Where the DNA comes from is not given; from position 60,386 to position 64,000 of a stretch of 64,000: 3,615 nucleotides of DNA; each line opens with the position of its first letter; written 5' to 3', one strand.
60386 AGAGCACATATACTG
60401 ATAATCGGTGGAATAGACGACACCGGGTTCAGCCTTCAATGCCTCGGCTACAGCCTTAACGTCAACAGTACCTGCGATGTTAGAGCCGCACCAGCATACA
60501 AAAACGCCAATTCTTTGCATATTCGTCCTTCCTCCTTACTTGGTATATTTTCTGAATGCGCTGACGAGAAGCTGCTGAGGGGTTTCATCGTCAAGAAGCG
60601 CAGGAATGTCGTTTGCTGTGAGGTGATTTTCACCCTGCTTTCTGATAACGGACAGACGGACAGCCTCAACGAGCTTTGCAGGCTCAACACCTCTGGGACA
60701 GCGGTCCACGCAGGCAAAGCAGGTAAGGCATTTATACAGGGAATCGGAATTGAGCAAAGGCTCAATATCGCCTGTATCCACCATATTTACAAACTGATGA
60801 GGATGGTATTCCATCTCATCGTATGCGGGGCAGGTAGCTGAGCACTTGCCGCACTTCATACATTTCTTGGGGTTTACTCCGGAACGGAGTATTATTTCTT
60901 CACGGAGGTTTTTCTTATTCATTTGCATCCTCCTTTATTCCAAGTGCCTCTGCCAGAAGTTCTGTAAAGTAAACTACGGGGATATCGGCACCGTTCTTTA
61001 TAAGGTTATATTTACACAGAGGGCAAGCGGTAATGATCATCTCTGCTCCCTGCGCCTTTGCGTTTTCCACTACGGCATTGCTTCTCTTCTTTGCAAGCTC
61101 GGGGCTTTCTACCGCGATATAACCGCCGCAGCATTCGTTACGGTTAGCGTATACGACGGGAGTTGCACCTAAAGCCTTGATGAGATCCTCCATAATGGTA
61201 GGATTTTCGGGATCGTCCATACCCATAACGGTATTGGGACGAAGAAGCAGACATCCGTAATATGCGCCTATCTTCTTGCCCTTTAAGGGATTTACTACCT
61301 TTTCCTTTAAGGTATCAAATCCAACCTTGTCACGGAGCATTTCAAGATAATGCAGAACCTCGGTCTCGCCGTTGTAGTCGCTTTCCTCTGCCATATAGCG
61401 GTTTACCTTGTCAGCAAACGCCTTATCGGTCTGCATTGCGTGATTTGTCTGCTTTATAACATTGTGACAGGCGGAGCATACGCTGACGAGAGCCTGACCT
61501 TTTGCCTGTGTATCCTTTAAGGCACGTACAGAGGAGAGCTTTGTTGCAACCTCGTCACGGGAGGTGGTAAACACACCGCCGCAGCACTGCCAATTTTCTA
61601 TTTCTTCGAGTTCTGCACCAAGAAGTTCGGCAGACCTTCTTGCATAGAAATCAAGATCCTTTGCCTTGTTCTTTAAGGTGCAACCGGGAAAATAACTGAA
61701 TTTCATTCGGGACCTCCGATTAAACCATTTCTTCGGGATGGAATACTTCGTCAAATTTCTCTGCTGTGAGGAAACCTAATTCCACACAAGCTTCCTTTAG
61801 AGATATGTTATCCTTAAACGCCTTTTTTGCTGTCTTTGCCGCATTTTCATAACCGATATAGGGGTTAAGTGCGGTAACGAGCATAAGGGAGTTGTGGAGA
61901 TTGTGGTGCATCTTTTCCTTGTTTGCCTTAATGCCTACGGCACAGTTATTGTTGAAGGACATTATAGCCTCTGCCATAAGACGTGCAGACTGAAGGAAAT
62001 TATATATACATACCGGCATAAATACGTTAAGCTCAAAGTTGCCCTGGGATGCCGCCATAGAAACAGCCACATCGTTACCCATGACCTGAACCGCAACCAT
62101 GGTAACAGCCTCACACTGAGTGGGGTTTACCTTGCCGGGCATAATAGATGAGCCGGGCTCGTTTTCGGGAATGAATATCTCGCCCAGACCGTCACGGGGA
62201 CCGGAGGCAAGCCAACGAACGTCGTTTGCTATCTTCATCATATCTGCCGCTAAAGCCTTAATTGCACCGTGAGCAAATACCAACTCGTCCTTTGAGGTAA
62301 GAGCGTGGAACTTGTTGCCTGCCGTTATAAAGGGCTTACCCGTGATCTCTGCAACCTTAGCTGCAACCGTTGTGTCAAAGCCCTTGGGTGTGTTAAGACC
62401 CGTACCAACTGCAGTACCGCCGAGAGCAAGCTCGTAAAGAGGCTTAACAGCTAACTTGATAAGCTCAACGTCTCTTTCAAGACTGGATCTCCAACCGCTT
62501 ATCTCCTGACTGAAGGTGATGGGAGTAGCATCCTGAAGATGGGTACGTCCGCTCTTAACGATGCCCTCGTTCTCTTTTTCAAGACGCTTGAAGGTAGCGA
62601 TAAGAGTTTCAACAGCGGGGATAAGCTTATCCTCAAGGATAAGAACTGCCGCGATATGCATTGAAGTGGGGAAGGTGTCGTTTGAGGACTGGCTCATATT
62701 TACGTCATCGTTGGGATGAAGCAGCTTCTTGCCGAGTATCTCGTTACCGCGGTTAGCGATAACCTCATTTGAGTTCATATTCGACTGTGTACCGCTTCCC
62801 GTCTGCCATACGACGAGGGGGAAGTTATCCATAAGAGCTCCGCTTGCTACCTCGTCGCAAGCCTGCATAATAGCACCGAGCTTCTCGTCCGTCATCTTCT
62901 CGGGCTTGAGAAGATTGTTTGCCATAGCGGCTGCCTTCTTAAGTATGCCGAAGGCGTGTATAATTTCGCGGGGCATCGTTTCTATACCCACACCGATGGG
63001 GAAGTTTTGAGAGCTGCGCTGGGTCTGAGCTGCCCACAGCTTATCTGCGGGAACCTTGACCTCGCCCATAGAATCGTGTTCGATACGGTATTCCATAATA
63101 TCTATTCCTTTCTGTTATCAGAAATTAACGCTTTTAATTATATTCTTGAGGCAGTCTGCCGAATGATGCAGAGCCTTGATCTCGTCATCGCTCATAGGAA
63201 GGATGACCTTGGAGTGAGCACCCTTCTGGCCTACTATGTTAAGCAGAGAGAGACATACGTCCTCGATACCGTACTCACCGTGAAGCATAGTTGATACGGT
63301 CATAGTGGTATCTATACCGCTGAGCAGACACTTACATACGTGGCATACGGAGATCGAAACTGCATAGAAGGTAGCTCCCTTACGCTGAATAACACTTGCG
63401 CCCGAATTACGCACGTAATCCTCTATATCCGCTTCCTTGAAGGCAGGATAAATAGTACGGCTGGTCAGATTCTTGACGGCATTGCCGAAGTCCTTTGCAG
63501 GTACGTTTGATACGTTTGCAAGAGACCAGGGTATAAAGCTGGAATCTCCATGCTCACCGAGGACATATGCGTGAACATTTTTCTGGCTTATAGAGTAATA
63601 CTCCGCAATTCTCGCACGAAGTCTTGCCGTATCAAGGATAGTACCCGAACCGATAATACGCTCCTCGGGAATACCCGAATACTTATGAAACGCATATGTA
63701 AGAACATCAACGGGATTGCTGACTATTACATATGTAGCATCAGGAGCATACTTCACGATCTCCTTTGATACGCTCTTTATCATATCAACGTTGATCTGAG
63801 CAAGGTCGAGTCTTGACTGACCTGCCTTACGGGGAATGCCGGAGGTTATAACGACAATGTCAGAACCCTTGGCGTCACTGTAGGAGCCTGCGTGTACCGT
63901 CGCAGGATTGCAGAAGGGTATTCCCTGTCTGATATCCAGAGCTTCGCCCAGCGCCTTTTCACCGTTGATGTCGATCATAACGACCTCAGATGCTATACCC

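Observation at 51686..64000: Twelve-gene operon joining an Hdr-Flx (bifurcation-type) module to a soluble fumarate reductase, fumarase, malate dehydrogenase and an exporter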

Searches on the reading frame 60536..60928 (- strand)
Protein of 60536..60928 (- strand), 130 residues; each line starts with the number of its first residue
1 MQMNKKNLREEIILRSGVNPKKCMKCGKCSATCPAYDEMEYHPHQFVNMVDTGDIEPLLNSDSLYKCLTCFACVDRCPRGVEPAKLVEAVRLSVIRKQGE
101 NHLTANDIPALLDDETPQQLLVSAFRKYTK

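Call 5: search_protein_families(library=pfam, proteins=[window:60536-60928:-], max_evalue=0.001)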
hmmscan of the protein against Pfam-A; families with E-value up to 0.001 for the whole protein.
window:60536-60928:- (130 aa): 13 families
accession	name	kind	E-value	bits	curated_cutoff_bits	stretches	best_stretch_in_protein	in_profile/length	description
PF13183.11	Fer4_8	-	1.6e-11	45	27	1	21-81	3-68/68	4Fe-4S dicluster domain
PF13534.11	Fer4_17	-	1.4e-10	42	22.2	1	22-81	1-60/61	4Fe-4S dicluster domain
PF13187.11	Fer4_9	-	2e-09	37.8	27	1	22-80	1-50/52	4Fe-4S dicluster domain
PF13237.11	Fer4_10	-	7.3e-09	35.9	25.5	1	18-78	4-53/53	4Fe-4S dicluster domain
PF12838.12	Fer4_7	-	3.6e-07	31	27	1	22-81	1-52/52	4Fe-4S dicluster domain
PF13484.11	Fer4_16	-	5.7e-06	27.5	30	0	66-85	1-20/66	4Fe-4S double cluster binding domain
PF12797.12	Fer4_2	-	5.7e-05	23.3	24.5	0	18-35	5-22/22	4Fe-4S binding domain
PF14697.11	Fer4_21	-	6.4e-05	23.4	35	0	18-78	3-52/59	4Fe-4S dicluster domain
PF00037.32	Fer4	-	0.00012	22.1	21.1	0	18-35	3-20/24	4Fe-4S binding domain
PF12837.12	Fer4_6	-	0.00035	20.8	25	0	18-35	4-21/24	4Fe-4S binding domain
PF25160.1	LdpA_Fe-S-bd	-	0.00038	20.6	27.6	0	13-35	18-40/49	LdpA Fe-S cluster-binding domain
PF12798.12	Fer4_3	-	0.0008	20.5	27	0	67-80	1-14/15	4Fe-4S binding domain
PF13370.11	Fer4_13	-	0.00087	20.4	24.5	0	18-41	1-24/58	4Fe-4S single cluster domain of Ferredoxin I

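Call 6: search_protein_families(library=ncbifam, proteins=[window:60536-60928:-], max_evalue=0.001)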
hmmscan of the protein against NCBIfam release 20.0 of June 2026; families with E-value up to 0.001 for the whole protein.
window:60536-60928:- (130 aa): 28 families (the best 25 are shown)
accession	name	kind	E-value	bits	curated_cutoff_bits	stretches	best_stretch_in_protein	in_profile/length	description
TIGR03290.1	CoB_CoM_SS_C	equivalog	3.4e-17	62.8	160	1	21-98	2-79/144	CoB--CoM heterodisulfide reductase subunit C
NF041779.1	hetero_SS_HdrC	equivalog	3.6e-15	55.9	350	1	19-96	29-105/198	ferredoxin:CoB-CoM heterodisulfide reductase subunit HdrC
NF038018.1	qmoC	equivalog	7.2e-15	55.3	300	1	10-102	7-99/360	quinone-interacting membrane-bound oxidoreductase complex subunit QmoC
NF041890.1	hdrC_Methbact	equivalog_domain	8.8e-14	51.5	270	1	20-99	28-106/192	ferredoxin:CoB-CoM heterodisulfide reductase subunit HdrC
NF004616.0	PRK05950.1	subfamily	1.9e-09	37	228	1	21-97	147-236/238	succinate dehydrogenase iron-sulfur subunit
NF008434.0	PRK11274.1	equivalog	5.8e-09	35.4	333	1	21-119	23-126/409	glycolate oxidase subunit GlcF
NF004898.0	PRK06259.1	equivalog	2.2e-07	29.9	385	1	21-98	134-220/488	fumarate reductase (CoM/CoB) subunit TfrB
TIGR00384.1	dhsB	subfamily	2.5e-07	30.4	88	1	21-91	140-222/222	succinate dehydrogenase and fumarate reductase iron-sulfur protein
NF045670.1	quin_L_LdhH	equivalog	4.4e-07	28.6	800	1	22-104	305-393/706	L-lactate dehydrogenase (quinone) large subunit LdhH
NF009226.0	PRK12576.1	equivalog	6.3e-07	29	344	1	22-98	155-243/317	succinate dehydrogenase/fumarate reductase iron-sulfur subunit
TIGR00273.1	TIGR00273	equivalog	1.3e-06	27.5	444.8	1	18-100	290-377/432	LutB/LldF family L-lactate oxidation iron-sulfur protein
NF004914.0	PRK06273.1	equivalog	1.8e-06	27.8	163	1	1-78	31-106/167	ferredoxin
NF009225.0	PRK12575.1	subfamily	2.1e-06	27.4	443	1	22-97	145-233/235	succinate dehydrogenase/fumarate reductase iron-sulfur subunit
NF008369.0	PRK11168.1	equivalog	6.2e-06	25.3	278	1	21-99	11-92/401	anaerobic glycerol-3-phosphate dehydrogenase subunit C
NF058577.1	FdxA_fam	equivalog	1.2e-05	25.4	65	0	18-35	33-50/52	4Fe-4S ferredoxin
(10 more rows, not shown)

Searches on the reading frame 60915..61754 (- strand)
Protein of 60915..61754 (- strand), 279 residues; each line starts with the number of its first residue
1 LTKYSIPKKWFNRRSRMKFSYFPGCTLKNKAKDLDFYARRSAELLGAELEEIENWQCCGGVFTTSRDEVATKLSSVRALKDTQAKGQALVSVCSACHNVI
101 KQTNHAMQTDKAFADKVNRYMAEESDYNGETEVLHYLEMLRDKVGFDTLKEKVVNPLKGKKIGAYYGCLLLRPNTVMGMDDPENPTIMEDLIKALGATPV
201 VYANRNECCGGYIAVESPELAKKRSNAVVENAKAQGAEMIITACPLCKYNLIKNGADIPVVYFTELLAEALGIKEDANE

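Call 5: search_protein_families(library=pfam, proteins=[window:60915-61754:-], max_evalue=0.001)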
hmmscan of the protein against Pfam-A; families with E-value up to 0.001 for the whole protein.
window:60915-61754:- (279 aa): 1 family
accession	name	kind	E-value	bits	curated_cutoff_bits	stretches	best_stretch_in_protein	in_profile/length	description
PF02754.22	CCG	-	7.5e-23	80.9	20.6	2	164-251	3-84/85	Cysteine-rich domain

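Call 6: search_protein_families(library=ncbifam, proteins=[window:60915-61754:-], max_evalue=0.001)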
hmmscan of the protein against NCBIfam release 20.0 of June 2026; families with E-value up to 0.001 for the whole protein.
window:60915-61754:- (279 aa): 8 families
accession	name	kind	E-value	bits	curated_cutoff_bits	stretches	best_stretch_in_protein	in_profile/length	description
NF042965.1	MFR_anch_SdhE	equivalog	2.7e-45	155.1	500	1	18-251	2-232/282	8-methylmenaquinol:fumarate reductase membrane anchor subunit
TIGR03288.1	CoB_CoM_SS_B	equivalog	2.5e-43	148.4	345.15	1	18-276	1-272/290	CoB--CoM heterodisulfide reductase subunit B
NF041780.1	hetero_SS_HdrB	equivalog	2.6e-14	53.3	450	1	46-250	33-250/304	ferredoxin:CoB-CoM heterodisulfide reductase subunit HdrB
NF008434.0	PRK11274.1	equivalog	8.7e-13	47.9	333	1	8-271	159-407/409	glycolate oxidase subunit GlcF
NF045670.1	quin_L_LdhH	equivalog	3.6e-12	45.4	800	1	13-265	463-703/706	L-lactate dehydrogenase (quinone) large subunit LdhH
NF004898.0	PRK06259.1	equivalog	1.2e-11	44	385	1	13-270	258-487/488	fumarate reductase (CoM/CoB) subunit TfrB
NF008369.0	PRK11168.1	equivalog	8.2e-09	34.8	278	1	14-117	164-271/401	anaerobic glycerol-3-phosphate dehydrogenase subunit C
NF045663.1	diclust_near_Sec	equivalog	1.5e-06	26.7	530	0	208-270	459-522/759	pyridine nucleotide-disulfide oxidoreductase/dicluster-binding protein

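Call 44: search_solved_structures(query=window:60915-61706:-, max_evalue=0.001)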
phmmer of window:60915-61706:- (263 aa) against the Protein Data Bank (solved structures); distinct sequences matched with E-value up to 0.001: 5.
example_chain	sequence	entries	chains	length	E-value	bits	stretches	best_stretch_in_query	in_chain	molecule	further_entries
8rvv_B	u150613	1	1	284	1.8e-37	132.5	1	1-259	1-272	H(2):CoB-CoM heterodisulfide,ferredoxin reductase subunit B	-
8rvu_b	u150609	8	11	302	2.2e-37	132.2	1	1-259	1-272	H(2):CoB-CoM heterodisulfide,ferredoxin reductase subunit B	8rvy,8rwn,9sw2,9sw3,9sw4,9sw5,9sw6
9sfi_C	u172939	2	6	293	3.3e-37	131.6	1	1-257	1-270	H(2)/formate:CoB-CoM heterodisulfide,ferredoxin reductase subunit B2 | Heterodisulfide reductase subunit B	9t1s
5odc_B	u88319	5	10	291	5.8e-34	121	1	1-241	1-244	Heterodisulfide reductase, subunit B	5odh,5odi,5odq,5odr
7bkb_B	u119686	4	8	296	5.7e-32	114.4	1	2-257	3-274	CoB--CoM heterodisulfide reductase subunit B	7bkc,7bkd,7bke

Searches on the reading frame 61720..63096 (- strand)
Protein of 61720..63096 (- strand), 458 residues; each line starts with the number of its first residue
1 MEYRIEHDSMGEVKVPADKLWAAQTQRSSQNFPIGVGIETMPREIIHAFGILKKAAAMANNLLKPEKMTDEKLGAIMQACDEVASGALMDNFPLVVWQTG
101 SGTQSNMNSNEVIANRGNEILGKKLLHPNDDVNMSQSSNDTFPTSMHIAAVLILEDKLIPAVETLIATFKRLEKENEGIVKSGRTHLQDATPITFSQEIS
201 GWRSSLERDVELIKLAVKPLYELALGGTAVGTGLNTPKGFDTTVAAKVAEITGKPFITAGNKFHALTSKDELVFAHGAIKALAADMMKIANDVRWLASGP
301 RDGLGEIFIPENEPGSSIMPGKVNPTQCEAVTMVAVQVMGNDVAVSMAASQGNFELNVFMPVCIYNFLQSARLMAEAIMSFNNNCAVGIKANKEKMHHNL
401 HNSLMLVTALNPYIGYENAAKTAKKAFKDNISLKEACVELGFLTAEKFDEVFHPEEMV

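Call 8: search_protein_families(library=pfam, proteins=[window:61720-63096:-])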
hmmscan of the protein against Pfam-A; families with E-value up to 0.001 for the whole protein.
window:61720-63096:- (458 aa): 2 families
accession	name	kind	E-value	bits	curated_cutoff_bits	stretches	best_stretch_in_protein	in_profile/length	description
PF00206.25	Lyase_1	-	1.1e-109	367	27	1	11-340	1-312/312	Lyase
PF10415.14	FumaraseC_C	-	4.1e-25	88.4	32.5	1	406-458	1-53/54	Fumarase C C-terminus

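Call 25: find_encoding_contigs(protein=window:61720-63096:-, flank=10000, max_places=4)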
Protein window:61720-63096:- (458 aa): 5 contigs read that carry it; 1 place shown.
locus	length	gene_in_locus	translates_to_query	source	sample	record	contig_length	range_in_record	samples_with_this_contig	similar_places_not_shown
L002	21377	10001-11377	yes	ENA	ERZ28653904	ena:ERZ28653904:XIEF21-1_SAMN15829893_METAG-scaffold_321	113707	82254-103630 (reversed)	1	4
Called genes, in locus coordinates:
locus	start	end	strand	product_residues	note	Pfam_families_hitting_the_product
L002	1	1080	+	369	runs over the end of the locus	PF02595:Gly_kinase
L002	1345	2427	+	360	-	PF01381:HTH_3, PF12844:HTH_19, PF13560:HTH_31, PF07719:TPR_2 (faint)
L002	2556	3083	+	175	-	-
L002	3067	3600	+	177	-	PF13412:HTH_24 (faint), PF12840:HTH_20 (weak), PF01022:HTH_5, PF09860:DUF2087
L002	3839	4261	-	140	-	PF01981:PTH2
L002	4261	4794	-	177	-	PF04229:GrpB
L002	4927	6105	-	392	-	PF05593:RHS_repeat (faint)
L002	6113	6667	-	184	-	-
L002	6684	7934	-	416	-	PF08245:Mur_ligase_M, PF02875:Mur_ligase_C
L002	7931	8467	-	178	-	PF07155:ECF-ribofla_trS, PF12822:ECF_trnsprt (weak)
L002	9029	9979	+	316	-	PF00056:Ldh_1_N, PF02866:Ldh_1_C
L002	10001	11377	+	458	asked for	PF00206:Lyase_1, PF10415:FumaraseC_C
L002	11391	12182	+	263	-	PF02754:CCG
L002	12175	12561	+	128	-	PF13237:Fer4_10, PF13484:Fer4_16 (faint), PF12838:Fer4_7 (weak), PF13183:Fer4_8, PF13187:Fer4_9, PF13534:Fer4_17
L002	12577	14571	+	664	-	PF01266:DAO (faint), PF07992:Pyr_redox_2, PF13450:NAD_binding_8 (faint), PF12797:Fer4_2 (faint), PF12837:Fer4_6 (faint), PF00037:Fer4 (weak), PF12838:Fer4_7, PF13187:Fer4_9, +2 more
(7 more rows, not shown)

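Call 26: search_protein_families(library=ncbifam, proteins=[window:61720-63096:-], max_evalue=1e-10)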
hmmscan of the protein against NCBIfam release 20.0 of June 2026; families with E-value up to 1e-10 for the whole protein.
window:61720-63096:- (458 aa): 12 families
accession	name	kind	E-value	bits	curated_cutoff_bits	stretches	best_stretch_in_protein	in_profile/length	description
TIGR00979.1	fumC_II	equivalog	6e-214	711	664.75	1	3-458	1-457/458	class II fumarate hydratase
NF009089.0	PRK12425.1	equivalog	5.6e-171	569.4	840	1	4-458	3-458/464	class II fumarate hydratase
NF008909.0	PRK12273.1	subfamily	3.2e-154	514.3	510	1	1-458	3-462/474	aspartate ammonia-lyase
TIGR00839.1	aspA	equivalog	3.6e-137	458.1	681.2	1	4-458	1-457/468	aspartate ammonia-lyase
NF011092.0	PRK14515.1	subfamily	1.8e-119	399.7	876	1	3-457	11-465/479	aspartate ammonia-lyase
TIGR00928.1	purB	equivalog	5.7e-22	78.1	326.2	1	138-409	97-360/436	adenylosuccinate lyase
TIGR02426.1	protocat_pcaB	equivalog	2.2e-17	63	355.75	1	140-340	101-290/338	3-carboxy-cis,cis-muconate cycloisomerase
NF006554.0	PRK09053.1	equivalog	5.4e-17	61.7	595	1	156-419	126-387/453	3-carboxy-cis,cis-muconate cycloisomerase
TIGR00838.1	argH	equivalog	1.3e-14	54.1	279.5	1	130-350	99-309/455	argininosuccinate lyase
NF004631.0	PRK05975.1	equivalog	9.7e-13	47.8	371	1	131-334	101-291/352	3-carboxy-cis,cis-muconate cycloisomerase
NF006500.1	PRK08937.2-4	subfamily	4.3e-11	42.2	626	1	156-401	124-361/448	adenylosuccinate lyase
NF008964.0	PRK12308.1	equivalog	8.4e-11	40.9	657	0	110-411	90-371/624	argininosuccinate lyase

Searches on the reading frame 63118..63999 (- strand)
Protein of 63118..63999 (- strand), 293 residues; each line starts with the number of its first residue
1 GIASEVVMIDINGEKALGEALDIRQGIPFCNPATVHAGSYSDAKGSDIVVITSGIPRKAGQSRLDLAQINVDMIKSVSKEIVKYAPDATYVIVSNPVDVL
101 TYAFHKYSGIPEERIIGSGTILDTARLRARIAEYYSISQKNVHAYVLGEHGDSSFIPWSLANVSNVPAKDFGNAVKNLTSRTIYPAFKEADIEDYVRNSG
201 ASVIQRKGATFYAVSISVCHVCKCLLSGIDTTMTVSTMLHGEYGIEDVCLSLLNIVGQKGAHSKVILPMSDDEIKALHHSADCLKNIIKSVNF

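Call 8: search_protein_families(library=pfam, proteins=[window:63118-63999:-])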
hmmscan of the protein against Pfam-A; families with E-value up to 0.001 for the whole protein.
window:63118-63999:- (293 aa): 2 families
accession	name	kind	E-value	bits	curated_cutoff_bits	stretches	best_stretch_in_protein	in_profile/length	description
PF00056.29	Ldh_1_N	-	1.8e-33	116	27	1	2-117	25-141/141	lactate/malate dehydrogenase, NAD binding domain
PF02866.23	Ldh_1_C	-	1.7e-28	100.2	22.6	1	120-291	1-170/174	lactate/malate dehydrogenase, alpha/beta C-terminal domain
